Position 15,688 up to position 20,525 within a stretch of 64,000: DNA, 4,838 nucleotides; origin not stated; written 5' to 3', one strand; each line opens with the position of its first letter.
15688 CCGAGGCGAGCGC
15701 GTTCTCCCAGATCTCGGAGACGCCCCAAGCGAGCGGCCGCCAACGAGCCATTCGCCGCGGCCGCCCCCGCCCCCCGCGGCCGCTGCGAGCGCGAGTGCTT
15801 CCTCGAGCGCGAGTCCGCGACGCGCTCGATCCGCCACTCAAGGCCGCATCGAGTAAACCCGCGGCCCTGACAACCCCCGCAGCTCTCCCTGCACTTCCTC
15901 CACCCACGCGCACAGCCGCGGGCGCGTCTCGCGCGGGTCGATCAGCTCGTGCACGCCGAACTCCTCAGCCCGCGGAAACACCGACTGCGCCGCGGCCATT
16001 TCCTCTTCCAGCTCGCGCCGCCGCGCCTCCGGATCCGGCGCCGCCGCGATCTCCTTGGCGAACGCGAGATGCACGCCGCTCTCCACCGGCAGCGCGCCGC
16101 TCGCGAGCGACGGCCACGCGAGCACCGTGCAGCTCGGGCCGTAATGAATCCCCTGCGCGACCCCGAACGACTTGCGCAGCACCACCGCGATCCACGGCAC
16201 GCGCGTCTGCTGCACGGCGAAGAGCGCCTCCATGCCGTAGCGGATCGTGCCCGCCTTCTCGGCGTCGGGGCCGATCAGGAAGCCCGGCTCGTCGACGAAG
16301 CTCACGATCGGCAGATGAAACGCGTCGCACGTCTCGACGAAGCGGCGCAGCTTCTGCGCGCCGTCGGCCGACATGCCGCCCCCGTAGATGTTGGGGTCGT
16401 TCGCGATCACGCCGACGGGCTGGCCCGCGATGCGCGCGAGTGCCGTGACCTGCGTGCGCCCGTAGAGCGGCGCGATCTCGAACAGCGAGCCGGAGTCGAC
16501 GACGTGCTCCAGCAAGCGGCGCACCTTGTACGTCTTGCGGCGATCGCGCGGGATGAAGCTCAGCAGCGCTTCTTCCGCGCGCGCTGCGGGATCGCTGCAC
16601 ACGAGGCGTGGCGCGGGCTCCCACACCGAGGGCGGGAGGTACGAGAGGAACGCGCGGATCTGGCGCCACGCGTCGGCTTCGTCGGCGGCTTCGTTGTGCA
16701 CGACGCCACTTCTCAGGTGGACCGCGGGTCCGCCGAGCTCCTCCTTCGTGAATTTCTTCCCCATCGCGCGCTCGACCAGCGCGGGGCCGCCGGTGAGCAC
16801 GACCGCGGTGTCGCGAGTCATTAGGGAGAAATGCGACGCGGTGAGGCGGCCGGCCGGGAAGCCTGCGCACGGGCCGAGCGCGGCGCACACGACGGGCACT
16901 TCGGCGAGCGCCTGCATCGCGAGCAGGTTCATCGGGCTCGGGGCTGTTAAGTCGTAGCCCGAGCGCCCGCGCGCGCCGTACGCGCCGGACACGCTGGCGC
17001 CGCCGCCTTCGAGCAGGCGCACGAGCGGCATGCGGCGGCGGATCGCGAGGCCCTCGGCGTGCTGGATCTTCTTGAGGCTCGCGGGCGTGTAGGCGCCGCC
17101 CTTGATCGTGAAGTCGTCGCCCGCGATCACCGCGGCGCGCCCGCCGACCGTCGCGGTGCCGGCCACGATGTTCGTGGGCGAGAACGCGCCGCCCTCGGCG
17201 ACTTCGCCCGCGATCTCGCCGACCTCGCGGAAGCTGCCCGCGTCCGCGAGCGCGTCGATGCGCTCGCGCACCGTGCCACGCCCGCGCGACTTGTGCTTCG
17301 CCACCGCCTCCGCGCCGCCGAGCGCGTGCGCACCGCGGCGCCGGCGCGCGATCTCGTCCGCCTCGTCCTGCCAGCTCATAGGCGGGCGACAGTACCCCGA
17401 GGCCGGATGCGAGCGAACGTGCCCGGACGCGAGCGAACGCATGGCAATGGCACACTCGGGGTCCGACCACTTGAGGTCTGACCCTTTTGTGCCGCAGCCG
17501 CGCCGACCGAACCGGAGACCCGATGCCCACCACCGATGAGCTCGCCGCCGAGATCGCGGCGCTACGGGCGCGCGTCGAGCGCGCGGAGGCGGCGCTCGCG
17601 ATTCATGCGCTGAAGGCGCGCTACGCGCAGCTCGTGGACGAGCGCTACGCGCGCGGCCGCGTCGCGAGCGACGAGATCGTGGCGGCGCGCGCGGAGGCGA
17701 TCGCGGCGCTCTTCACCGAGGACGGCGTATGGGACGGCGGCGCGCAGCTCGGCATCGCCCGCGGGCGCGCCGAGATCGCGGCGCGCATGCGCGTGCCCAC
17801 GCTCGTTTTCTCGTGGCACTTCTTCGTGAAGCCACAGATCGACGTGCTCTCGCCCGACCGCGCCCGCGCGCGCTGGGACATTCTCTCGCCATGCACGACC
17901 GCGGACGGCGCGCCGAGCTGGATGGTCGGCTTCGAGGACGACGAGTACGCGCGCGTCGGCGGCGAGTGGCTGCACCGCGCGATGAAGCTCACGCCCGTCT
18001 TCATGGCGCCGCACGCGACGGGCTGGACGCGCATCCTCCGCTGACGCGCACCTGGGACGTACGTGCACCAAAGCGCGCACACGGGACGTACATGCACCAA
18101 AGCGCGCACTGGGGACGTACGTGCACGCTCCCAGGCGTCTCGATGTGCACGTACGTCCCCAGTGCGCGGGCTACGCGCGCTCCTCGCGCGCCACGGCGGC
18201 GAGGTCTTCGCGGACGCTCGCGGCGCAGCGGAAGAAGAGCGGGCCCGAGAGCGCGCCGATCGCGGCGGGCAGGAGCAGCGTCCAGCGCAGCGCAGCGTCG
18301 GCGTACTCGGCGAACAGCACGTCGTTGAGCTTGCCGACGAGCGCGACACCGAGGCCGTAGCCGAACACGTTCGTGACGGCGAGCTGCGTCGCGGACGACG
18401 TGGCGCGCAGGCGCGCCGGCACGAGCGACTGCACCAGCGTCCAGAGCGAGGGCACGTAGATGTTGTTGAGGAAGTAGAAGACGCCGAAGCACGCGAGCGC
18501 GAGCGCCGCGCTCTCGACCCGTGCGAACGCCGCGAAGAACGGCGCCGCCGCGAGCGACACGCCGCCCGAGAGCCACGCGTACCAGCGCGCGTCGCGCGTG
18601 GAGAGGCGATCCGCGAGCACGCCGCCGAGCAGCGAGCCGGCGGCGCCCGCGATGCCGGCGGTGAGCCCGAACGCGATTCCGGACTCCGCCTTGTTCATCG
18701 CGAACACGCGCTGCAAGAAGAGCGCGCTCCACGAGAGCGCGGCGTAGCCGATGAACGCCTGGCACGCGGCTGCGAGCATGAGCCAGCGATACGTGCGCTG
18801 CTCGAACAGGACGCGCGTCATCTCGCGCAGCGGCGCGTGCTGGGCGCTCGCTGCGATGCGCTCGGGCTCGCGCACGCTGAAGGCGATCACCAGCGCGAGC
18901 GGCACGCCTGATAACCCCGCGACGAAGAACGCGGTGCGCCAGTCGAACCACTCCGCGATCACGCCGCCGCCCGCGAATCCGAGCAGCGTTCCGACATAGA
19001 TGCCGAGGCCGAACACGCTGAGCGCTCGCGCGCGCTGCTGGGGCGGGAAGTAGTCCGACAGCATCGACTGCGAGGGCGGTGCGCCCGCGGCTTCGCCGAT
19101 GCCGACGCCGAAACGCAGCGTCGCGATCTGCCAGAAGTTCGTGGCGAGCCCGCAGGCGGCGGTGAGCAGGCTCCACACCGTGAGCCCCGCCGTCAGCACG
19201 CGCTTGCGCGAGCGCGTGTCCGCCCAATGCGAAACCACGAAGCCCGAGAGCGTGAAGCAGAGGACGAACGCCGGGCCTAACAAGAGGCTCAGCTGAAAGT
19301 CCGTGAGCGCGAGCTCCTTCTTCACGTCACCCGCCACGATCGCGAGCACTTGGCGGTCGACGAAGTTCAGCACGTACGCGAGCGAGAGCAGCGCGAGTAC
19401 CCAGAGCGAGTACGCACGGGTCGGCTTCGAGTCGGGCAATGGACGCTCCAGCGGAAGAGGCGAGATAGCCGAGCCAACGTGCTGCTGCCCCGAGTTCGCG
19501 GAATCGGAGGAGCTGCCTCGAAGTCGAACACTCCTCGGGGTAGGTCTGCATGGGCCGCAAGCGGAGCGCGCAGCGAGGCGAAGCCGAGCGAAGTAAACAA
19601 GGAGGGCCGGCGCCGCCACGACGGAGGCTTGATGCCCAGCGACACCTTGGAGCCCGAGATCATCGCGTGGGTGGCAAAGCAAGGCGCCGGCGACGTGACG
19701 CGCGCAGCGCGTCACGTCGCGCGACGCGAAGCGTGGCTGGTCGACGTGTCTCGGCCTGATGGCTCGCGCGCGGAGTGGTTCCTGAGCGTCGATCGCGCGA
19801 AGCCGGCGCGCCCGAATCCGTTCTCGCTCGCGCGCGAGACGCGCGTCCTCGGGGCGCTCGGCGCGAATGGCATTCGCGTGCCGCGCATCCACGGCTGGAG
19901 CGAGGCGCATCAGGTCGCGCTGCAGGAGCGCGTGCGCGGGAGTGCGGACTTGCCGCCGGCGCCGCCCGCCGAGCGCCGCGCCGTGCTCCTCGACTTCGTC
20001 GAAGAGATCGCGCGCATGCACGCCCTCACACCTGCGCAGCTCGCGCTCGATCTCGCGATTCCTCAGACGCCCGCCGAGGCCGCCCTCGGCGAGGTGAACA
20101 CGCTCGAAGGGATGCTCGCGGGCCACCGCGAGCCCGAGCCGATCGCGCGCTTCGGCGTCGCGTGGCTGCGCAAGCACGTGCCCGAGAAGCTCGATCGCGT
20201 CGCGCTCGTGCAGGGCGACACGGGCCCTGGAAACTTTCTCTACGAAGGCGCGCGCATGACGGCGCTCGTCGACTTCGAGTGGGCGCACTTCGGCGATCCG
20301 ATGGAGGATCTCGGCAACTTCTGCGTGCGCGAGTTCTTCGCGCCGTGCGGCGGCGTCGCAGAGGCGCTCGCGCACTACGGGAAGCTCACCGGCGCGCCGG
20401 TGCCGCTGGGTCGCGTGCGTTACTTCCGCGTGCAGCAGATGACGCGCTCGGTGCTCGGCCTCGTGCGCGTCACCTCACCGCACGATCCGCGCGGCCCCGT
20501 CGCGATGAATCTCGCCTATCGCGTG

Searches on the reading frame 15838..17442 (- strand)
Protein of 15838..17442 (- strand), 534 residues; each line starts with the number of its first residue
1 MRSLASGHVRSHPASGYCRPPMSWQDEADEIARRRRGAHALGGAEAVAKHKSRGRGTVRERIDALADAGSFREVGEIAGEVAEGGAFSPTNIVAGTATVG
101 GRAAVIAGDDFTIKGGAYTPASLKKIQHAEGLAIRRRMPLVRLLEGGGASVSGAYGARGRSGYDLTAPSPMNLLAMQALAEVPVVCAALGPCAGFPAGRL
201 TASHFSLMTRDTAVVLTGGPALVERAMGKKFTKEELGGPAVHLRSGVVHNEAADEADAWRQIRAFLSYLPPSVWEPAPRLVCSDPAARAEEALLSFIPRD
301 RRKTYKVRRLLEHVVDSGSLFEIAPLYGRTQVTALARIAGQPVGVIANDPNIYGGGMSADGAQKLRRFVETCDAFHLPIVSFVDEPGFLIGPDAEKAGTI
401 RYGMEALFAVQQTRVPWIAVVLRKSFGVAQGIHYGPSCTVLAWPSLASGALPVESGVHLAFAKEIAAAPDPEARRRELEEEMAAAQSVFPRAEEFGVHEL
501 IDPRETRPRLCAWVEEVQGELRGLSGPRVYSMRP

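Call 83: search_protein_families(library=pfam, proteins=[window:15838-17442:-], max_evalue=0.00001)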
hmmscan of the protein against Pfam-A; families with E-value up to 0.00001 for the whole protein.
window:15838-17442:- (534 aa): 2 families
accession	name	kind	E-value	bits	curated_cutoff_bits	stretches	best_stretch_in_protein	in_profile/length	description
PF01039.27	Carboxyl_trans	-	7.9e-90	302.3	22.3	1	50-512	2-473/493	Carboxyl transferase domain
PF03255.19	ACCA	-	1.7e-07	31.2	23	1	356-423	127-194/310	Acetyl co-enzyme A carboxylase carboxyltransferase-like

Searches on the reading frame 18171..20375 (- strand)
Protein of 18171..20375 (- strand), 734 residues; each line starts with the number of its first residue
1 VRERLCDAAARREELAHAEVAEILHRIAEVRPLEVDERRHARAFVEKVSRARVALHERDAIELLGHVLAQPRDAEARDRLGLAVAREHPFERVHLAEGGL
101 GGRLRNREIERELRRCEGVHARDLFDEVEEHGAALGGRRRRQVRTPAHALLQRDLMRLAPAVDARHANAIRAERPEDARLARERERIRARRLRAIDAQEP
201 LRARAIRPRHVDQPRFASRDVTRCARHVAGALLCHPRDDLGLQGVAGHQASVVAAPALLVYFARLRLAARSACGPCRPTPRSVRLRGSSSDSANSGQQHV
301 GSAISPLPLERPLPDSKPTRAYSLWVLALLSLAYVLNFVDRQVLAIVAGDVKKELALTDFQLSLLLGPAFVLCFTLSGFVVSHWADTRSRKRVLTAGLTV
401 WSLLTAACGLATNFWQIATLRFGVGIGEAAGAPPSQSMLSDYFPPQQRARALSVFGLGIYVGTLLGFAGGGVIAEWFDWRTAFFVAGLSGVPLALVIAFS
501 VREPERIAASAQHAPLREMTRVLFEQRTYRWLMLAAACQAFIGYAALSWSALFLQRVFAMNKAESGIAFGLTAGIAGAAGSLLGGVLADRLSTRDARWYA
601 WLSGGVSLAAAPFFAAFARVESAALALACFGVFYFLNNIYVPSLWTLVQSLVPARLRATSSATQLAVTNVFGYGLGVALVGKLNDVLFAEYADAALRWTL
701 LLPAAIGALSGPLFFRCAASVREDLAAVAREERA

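Call 83: search_protein_families(library=pfam, proteins=[window:18171-20375:-], max_evalue=0.00001)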
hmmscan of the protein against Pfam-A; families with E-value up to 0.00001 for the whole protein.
window:18171-20375:- (734 aa): 3 families
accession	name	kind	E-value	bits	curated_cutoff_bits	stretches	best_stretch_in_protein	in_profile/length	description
PF07690.21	MFS_1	-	1.1e-48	166.4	33.4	1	330-675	1-345/347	Major Facilitator Superfamily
PF03137.26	OATP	-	1.7e-09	37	25.8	1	515-602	281-368/545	Organic Anion Transporter Polypeptide (OATP) family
PF00083.30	Sugar_tr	-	1.2e-06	28.1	22.3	1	358-499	44-190/452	Sugar (and other) transporter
